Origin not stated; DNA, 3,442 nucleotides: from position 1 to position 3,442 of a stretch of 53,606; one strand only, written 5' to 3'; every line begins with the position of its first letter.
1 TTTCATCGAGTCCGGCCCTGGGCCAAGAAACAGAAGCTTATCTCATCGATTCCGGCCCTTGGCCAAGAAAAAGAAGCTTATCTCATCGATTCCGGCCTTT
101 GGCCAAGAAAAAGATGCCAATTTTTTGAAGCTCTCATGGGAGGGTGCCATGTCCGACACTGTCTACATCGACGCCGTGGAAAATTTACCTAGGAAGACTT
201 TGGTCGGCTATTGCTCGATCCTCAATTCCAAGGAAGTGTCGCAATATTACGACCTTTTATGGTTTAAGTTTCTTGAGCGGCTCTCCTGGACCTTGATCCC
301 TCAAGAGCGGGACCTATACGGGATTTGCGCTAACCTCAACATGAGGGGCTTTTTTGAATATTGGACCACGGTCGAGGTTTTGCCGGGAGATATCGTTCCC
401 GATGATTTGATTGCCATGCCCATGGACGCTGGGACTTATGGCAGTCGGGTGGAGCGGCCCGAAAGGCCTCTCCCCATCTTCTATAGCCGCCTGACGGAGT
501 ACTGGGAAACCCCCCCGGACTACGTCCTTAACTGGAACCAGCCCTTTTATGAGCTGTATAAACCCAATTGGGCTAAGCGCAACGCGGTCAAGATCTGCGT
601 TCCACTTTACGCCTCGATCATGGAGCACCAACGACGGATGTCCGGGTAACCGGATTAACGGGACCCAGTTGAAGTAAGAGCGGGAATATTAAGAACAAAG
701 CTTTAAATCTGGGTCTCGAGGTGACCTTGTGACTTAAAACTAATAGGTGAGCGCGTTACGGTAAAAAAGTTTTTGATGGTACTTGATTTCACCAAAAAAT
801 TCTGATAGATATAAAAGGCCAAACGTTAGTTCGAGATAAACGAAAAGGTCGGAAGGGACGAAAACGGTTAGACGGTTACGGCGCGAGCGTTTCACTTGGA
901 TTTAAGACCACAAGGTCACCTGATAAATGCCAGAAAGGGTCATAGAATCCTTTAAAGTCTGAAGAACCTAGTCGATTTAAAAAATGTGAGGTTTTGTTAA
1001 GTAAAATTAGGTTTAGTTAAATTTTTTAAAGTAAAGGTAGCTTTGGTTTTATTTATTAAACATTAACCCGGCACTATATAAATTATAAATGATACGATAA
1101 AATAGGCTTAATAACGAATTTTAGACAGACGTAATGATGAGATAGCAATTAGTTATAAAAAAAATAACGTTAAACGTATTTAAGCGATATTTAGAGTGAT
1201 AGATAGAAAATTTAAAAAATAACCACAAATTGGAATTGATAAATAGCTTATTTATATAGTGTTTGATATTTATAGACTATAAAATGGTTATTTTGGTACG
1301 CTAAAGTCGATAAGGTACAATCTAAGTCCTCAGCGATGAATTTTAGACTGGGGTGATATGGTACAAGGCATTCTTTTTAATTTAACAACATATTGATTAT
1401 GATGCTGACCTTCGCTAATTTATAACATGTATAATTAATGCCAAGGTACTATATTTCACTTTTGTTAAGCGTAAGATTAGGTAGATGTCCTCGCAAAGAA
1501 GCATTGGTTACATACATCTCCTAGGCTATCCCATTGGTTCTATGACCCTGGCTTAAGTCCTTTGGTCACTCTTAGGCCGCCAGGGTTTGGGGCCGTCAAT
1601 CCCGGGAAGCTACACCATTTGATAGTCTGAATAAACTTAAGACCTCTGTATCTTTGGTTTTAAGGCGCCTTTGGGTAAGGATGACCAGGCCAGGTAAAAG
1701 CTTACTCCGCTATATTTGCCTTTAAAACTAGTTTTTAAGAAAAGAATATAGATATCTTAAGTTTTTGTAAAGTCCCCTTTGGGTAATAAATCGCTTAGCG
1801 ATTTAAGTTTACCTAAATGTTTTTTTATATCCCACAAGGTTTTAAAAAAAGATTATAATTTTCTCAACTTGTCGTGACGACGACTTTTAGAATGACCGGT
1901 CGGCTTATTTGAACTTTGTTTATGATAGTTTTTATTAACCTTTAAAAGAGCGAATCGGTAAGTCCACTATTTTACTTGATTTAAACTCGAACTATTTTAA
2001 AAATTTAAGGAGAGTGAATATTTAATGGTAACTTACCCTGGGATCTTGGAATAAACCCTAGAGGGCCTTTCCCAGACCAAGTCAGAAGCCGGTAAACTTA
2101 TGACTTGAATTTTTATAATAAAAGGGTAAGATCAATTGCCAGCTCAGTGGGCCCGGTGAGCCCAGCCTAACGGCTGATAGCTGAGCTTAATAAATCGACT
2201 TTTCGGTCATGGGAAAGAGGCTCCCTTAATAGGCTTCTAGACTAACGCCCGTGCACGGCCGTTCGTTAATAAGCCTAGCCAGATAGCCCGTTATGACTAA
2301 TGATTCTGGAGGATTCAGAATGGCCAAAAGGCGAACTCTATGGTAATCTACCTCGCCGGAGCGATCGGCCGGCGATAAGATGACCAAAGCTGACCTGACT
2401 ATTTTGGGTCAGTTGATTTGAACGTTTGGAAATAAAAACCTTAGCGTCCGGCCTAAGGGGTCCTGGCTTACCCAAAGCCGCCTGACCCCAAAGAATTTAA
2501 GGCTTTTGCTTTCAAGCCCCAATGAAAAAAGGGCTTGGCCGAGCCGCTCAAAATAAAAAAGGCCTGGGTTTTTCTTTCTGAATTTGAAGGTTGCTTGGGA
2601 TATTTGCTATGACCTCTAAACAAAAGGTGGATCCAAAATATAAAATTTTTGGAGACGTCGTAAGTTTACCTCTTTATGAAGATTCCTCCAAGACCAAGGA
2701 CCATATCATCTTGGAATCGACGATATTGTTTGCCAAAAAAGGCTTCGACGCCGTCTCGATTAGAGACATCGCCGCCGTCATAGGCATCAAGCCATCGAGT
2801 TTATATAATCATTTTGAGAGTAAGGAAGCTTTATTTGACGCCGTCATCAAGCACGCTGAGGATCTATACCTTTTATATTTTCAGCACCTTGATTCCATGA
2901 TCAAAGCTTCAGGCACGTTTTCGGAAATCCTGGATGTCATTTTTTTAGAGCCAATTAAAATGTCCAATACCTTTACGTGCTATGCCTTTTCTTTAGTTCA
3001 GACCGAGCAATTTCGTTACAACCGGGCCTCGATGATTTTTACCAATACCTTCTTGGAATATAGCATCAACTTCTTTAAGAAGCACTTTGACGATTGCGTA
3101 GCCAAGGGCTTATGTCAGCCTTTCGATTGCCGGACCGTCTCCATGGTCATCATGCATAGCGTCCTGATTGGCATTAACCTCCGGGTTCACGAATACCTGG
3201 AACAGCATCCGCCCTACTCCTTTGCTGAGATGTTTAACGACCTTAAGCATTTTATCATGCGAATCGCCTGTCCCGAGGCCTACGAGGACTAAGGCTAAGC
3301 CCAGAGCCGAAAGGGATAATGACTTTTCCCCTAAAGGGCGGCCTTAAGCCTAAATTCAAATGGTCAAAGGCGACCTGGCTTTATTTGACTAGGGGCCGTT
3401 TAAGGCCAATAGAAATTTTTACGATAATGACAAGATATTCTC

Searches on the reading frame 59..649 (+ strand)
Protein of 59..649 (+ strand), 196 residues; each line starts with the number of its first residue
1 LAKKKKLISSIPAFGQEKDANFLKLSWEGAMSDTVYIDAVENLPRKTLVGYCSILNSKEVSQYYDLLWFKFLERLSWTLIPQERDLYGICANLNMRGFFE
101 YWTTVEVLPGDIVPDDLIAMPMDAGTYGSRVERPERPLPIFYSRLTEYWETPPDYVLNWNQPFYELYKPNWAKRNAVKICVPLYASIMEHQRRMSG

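Call 28: search_protein_families(library=pfam, proteins=[window:59-649:+])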
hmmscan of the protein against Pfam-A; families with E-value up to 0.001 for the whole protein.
window:59-649:+ (196 aa): 1 family
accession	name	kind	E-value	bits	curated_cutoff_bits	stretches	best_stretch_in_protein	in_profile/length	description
PF14526.11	Cass2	-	0.00056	20.6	27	1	41-182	3-149/150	Integron-associated effector binding protein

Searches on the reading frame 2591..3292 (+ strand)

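Call 28: search_protein_families(library=pfam, proteins=[window:2591-3292:+])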
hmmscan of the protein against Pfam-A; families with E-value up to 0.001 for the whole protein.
window:2591-3292:+ (233 aa): 1 family
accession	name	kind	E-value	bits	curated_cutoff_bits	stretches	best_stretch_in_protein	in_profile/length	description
PF00440.29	TetR_N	-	2e-14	53.6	24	1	45-85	7-47/47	Bacterial regulatory proteins, tetR family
